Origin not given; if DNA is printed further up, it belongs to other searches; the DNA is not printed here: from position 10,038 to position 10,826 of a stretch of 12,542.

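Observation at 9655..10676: Translationally coupled tandem pair of paralogous proteins of unknown function, back-to-back with a small Toprim gene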

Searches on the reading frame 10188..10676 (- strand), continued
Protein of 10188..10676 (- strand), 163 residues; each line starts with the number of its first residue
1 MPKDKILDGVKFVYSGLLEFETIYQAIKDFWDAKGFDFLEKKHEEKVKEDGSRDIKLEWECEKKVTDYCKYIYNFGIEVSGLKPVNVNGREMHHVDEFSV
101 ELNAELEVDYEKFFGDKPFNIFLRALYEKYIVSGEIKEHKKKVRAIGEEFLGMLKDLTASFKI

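Call 46: list_cluster_members(proteins=[P0034, P0036, P0037, P0038, P0039, P0040, P0041, P0042, P0045, P0064])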
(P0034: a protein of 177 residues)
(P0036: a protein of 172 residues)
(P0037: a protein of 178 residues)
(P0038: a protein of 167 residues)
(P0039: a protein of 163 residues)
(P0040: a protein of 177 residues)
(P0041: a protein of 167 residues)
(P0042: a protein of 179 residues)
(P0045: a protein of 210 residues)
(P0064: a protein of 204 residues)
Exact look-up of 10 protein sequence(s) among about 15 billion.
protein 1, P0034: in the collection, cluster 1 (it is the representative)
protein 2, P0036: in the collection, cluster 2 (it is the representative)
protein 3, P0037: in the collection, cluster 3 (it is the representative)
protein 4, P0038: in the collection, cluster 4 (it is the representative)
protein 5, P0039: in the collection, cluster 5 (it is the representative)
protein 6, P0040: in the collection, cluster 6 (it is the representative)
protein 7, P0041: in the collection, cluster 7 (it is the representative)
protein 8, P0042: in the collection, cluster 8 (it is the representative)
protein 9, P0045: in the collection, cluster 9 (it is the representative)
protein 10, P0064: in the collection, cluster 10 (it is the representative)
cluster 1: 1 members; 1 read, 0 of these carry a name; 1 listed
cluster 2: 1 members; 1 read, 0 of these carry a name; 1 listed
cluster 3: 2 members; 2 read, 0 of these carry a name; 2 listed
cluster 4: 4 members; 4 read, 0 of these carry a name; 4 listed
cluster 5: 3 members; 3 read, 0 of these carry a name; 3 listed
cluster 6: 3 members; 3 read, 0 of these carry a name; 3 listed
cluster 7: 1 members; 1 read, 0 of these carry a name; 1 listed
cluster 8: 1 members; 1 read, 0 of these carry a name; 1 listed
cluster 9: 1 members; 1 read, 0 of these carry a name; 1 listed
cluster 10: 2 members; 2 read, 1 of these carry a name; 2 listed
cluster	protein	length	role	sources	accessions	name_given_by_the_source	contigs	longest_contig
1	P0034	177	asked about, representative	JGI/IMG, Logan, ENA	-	-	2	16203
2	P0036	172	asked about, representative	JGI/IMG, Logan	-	-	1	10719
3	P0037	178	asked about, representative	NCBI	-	-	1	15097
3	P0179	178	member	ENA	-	-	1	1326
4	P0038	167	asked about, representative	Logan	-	-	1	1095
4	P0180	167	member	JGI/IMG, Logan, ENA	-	-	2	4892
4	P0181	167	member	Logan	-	-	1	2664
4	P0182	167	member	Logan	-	-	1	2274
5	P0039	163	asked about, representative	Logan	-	-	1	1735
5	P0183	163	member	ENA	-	-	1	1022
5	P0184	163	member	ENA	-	-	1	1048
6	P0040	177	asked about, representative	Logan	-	-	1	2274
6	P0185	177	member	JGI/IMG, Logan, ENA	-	-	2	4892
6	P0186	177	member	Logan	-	-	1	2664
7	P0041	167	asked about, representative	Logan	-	-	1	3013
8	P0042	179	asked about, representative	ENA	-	-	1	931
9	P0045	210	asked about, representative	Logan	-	-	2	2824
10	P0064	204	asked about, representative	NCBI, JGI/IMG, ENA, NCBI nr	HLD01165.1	MAG TPA: hypothetical protein VJC39_05465 [Candidatus Nanoarchaeia archaeon] | hypothetical protein [Candidatus Nanoarchaeia archaeon]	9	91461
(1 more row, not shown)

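Call 47: find_encoding_contigs(protein=P0064, flank=6000, max_places=4)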
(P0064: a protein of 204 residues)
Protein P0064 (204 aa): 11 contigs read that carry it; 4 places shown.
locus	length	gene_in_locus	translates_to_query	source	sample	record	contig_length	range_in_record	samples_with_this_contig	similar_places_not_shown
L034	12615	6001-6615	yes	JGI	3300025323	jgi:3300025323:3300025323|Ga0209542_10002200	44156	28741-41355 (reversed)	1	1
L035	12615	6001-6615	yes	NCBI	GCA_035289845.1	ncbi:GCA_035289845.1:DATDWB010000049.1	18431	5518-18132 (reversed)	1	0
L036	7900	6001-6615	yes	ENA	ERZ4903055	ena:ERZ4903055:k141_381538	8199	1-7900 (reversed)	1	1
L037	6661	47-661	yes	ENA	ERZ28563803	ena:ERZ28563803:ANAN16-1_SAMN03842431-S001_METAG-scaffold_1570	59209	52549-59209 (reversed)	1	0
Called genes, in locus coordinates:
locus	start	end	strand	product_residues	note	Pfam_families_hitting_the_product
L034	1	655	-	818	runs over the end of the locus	PF17957:Big_7 (faint), PF24421:Ig_J (faint), PF13750:Big_3_3 (faint), PF19077:Big_13 (weak)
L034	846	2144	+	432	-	PF00162:PGK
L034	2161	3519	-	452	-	-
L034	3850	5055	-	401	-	PF01926:MMR_HSR1, PF02421:FeoB_N (weak), PF08438:YGR210-like_G4, PF02824:TGS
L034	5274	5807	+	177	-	PF04307:YdjM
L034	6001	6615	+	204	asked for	-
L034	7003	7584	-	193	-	-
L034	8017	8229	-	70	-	-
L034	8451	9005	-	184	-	-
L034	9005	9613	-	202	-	PF04493:Endonuclease_5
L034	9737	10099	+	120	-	PF02675:AdoMet_dc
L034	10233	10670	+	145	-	-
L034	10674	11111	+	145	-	-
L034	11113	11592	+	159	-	-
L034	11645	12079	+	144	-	-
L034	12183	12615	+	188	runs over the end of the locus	-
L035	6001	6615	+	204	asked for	-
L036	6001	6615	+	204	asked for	-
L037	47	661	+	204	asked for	-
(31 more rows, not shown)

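Call 48: find_encoding_contigs(protein=P0045, flank=6000, max_places=3)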
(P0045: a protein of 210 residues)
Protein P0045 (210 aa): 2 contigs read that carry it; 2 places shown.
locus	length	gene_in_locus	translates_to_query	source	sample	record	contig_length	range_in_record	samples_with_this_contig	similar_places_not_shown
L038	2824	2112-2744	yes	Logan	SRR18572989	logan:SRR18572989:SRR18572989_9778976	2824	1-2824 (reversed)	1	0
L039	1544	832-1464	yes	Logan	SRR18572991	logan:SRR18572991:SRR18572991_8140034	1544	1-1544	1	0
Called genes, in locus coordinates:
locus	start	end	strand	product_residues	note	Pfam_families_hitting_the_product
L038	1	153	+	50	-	?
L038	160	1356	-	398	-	PF01926:MMR_HSR1, PF02421:FeoB_N (faint), PF08438:YGR210-like_G4, PF02824:TGS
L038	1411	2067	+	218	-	PF13263:PHP_C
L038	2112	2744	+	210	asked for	-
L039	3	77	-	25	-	?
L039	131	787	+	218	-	PF13263:PHP_C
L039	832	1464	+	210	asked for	-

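Call 60: find_related_loci(query=A7, collection=metagenome_contigs, flank=6000)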
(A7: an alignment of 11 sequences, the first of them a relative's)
Query A7 (164 aa) in metagenome_contigs; peptide patterns used: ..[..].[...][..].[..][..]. (x = any residue, [..] = any of these).
216 stretches matched a pattern; 198 encode a relative of the query (tblastn E <= 1e-3); the best 80 are kept; 80 distinct loci.
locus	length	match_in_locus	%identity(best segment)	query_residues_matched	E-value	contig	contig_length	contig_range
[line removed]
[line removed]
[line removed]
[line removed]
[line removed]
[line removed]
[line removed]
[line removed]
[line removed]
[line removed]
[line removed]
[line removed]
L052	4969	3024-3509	59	1-162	3e-62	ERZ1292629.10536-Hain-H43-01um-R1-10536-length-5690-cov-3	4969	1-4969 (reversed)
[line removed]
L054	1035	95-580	59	1-162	4e-66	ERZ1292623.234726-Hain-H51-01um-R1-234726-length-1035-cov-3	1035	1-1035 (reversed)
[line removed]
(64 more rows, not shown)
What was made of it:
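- Tried and rejected: It was repeated with the narrower A7 (call 60).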

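Call 65: fold_search(model_id=the predicted structure, library=viral)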
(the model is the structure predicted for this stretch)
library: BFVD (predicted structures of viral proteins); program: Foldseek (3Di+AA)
matches with E <= 10: 1221; with E <= 0.001: 0
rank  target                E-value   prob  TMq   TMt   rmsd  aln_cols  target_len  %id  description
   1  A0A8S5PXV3            3.4e-03  0.38  0.17  0.18  19.3       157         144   11  Uncharacterized protein [Siphoviridae sp. ctD3x5]
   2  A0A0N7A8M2            3.8e-03  0.69  0.20  0.23  20.1       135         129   17  (no name in the UniProt tables at hand)
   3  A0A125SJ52            3.8e-03  0.54  0.18  0.22  16.0       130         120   12  (no name in the UniProt tables at hand)
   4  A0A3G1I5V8            6.9e-03  0.23  0.16  0.15  14.6       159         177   13  (no name in the UniProt tables at hand)
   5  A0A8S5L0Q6            8.6e-03  0.30  0.18  0.09  23.2       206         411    9  Maturation protein [ssRNA phage SRR6960797_3]
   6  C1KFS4                9.7e-03  0.28  0.20  0.19  15.8       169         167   11  Uncharacterized protein [Lactobacillus phage Lb338-1]
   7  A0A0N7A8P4            1.1e-02  0.69  0.25  0.26   8.6       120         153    9  (no name in the UniProt tables at hand)
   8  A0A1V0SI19            1.2e-02  0.72  0.23  0.19   7.8        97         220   14  Uncharacterized protein [Klosneuvirus KNV1]
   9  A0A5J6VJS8            1.3e-02  0.51  0.24  0.16  16.7       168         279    8  Uncharacterized protein [Megaviridae environmental sample]
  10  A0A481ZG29            1.5e-02  0.98  0.38  0.42   4.9       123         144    9  Uncharacterized protein [Pithovirus LCPAC406]
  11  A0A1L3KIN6            1.5e-02  0.23  0.15  0.06  32.6       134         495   11  Maturation protein [Shahe levi-like virus 1]
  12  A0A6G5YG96            1.9e-02  0.77  0.29  0.29  16.1       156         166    7  (no name in the UniProt tables at hand)
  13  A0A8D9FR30            2.1e-02  0.60  0.21  0.11   8.0        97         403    7  Putative ATPase [uncultured marine phage]
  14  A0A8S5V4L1            2.9e-02  0.41  0.16  0.18  16.1        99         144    5  Uncharacterized protein [Siphoviridae sp. ct87j35]
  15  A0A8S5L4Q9            2.9e-02  0.38  0.22  0.09  20.9       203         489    5  Maturation protein [ssRNA phage SRR5466725_16]
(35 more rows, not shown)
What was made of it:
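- Tried and rejected: BFVD hits are insignificant (call 65).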

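Call 66: find_encoding_contigs(protein=P0067, flank=5000, max_places=3)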
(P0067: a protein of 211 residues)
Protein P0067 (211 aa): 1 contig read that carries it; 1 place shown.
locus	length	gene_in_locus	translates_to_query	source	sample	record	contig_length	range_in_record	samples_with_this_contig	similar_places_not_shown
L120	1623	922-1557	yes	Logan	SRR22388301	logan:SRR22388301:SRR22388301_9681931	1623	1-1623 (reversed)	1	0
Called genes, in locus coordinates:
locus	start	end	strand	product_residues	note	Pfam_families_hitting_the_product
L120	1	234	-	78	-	?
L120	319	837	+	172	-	PF04307:YdjM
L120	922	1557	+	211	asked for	-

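Call 67: find_encoding_contigs(protein=P0044, flank=5000, max_places=3)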
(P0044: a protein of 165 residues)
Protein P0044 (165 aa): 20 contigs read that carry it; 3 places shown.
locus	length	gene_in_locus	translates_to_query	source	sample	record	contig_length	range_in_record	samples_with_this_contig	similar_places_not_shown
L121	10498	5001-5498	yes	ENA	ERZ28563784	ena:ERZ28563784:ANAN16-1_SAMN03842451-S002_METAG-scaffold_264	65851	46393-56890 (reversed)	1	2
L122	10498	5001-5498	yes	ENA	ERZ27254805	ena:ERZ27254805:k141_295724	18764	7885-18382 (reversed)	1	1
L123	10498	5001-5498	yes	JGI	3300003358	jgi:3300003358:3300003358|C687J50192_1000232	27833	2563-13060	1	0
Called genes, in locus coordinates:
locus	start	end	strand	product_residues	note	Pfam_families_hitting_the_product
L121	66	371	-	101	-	-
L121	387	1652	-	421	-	PF00004:AAA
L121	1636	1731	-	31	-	-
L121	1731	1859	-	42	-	-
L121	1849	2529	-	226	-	-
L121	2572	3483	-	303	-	PF14373:Imm_superinfect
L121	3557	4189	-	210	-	PF01798:Nop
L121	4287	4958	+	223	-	-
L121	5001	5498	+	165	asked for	-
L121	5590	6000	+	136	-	PF04472:SepF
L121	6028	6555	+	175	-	PF03367:Zn_ribbon_ZPR1 (weak), PF22794:jr-ZPR1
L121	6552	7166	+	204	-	PF01866:Diphthamide_syn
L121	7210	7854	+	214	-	-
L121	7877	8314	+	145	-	PF00692:dUTPase, PF22769:DCD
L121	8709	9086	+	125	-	-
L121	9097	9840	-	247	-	PF00590:TP_methylase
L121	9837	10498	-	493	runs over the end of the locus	-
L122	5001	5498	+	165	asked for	-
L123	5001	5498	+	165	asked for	-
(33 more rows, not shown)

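Call 68: search_protein_families(library=pfam, proteins=[L121:4287-4955:+, L121:7210-7851:+, L034:7003-7581:-, L031:2424-3428:-, L084:6523-7677:-, L046:2518-3861:-, L047:4883-5827:-, L038:1411-2064:+], max_evalue=0.01)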
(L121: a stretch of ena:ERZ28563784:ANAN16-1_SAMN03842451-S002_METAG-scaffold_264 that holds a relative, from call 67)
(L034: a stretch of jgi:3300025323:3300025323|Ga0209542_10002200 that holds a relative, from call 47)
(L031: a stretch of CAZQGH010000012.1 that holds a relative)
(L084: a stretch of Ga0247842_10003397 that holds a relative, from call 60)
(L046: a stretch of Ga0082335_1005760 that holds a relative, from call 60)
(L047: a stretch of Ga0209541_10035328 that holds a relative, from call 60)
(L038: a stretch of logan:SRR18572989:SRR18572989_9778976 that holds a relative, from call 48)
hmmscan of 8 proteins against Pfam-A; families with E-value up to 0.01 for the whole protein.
L121:4287-4955:+ (223 aa): 0 families

L121:7210-7851:+ (214 aa): 0 families

L034:7003-7581:- (192 aa): 0 families

L031:2424-3428:- (334 aa): 2 families
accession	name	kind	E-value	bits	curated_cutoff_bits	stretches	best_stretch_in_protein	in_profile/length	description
PF04014.23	MazE_antitoxin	-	1.1e-07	32.2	24.7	1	22-63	1-42/48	Antidote-toxin recognition MazE, bacterial antitoxin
PF01895.24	PhoU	-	2e-06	28.5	23.5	1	152-244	1-88/89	PhoU domain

L084:6523-7677:- (384 aa): 5 families
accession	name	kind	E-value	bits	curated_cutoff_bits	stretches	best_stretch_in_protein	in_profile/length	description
PF13393.11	tRNA-synt_His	-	5.3e-26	92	25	1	12-287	8-308/308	Histidyl-tRNA synthetase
PF03129.25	HGTP_anticodon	-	6.4e-12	45.9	21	1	301-382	3-91/94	Anticodon binding domain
PF00152.25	tRNA-synt_2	-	1.6e-08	34.5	25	1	17-194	25-182/308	tRNA synthetases class II (D, K and N)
PF00587.30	tRNA-synt_2b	-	2.6e-07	31.3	29.3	1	61-183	1-110/179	tRNA synthetase class II core domain (G, H, P, S and T)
PF01409.25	tRNA-synt_2d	-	2.3e-06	27.7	19.8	1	21-151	23-162/246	tRNA synthetases class II core domain (F)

L046:2518-3861:- (447 aa): 2 families
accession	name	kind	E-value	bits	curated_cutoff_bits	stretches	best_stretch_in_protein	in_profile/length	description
PF01636.29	APH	-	0.00011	22.5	23.2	1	102-313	33-233/239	Phosphotransferase enzyme family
PF02958.26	EcKL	-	0.00053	19.8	22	1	171-291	142-263/294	Ecdysteroid kinase-like family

L047:4883-5827:- (314 aa): 3 families
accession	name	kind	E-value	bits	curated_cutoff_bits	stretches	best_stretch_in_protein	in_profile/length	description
PF07705.17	CARDB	-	3e-10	40.6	22.7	1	214-309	2-99/101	CARDB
PF00413.30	Peptidase_M10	-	7.6e-10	39.3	24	1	81-203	22-153/159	Matrixin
PF01400.30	Astacin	-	0.00067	19.8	22.5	0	153-184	69-100/189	Astacin (Peptidase family M12A)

L038:1411-2064:+ (218 aa): 1 family
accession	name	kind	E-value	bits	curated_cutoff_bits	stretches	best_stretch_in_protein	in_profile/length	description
PF13263.12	PHP_C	-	4.5e-10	39.4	21.3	1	148-197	4-55/56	PHP-associated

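Call 71: search_solved_structures(query=A6, max_evalue=10)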
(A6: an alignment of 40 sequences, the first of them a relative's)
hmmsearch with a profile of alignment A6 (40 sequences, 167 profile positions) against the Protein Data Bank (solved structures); distinct sequences matched with E-value up to 10: 0.

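Call 73: list_cluster_members(proteins=[P0070, P0072, P0080, P0088, P0099, P0111, P0116, P0046, P0052, P0059])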
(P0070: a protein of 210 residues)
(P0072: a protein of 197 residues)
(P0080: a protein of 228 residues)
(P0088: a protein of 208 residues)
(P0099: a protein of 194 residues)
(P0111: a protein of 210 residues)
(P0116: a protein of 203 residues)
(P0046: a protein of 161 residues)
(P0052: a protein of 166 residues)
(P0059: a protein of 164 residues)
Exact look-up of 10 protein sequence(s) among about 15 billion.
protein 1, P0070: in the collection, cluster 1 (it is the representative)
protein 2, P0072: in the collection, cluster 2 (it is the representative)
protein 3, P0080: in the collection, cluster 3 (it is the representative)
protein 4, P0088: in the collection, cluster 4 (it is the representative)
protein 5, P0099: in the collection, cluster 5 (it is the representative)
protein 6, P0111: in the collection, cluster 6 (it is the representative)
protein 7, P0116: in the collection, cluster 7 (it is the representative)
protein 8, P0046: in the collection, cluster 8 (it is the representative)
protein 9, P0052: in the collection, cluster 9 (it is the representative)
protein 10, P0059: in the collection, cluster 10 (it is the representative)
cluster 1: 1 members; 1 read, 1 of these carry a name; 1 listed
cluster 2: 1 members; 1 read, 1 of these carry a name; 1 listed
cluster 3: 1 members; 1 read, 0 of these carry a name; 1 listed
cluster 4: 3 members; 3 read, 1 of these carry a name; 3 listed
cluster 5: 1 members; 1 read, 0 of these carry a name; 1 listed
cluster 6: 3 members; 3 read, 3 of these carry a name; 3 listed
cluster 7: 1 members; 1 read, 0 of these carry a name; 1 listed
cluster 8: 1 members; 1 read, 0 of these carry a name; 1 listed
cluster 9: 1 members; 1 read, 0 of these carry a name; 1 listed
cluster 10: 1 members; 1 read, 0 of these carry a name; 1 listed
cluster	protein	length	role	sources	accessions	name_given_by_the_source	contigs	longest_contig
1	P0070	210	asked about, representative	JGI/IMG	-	hypothetical protein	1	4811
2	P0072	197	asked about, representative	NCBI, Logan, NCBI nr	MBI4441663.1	hypothetical protein HY639_05835 [Candidatus Woesearchaeota archaeon] | hypothetical protein [Candidatus Woesearchaeota archaeon]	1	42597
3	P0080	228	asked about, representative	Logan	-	-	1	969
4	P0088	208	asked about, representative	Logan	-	-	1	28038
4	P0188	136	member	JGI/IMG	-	hypothetical protein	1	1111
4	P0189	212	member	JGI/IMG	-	-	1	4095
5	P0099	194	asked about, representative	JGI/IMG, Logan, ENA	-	-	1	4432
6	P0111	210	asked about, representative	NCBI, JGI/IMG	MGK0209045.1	MAG: hypothetical protein ACI83O_000308 [Patescibacteria group bacterium] | hypothetical protein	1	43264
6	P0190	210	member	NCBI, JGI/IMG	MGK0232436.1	MAG: hypothetical protein ACI9P9_000524 [Patescibacteria group bacterium] | hypothetical protein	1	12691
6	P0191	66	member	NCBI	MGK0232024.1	MAG: hypothetical protein ACI9P9_000096, partial [Patescibacteria group bacterium]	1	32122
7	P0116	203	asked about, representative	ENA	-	-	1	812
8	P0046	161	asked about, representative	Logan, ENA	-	-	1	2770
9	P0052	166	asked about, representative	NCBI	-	-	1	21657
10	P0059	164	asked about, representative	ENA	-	-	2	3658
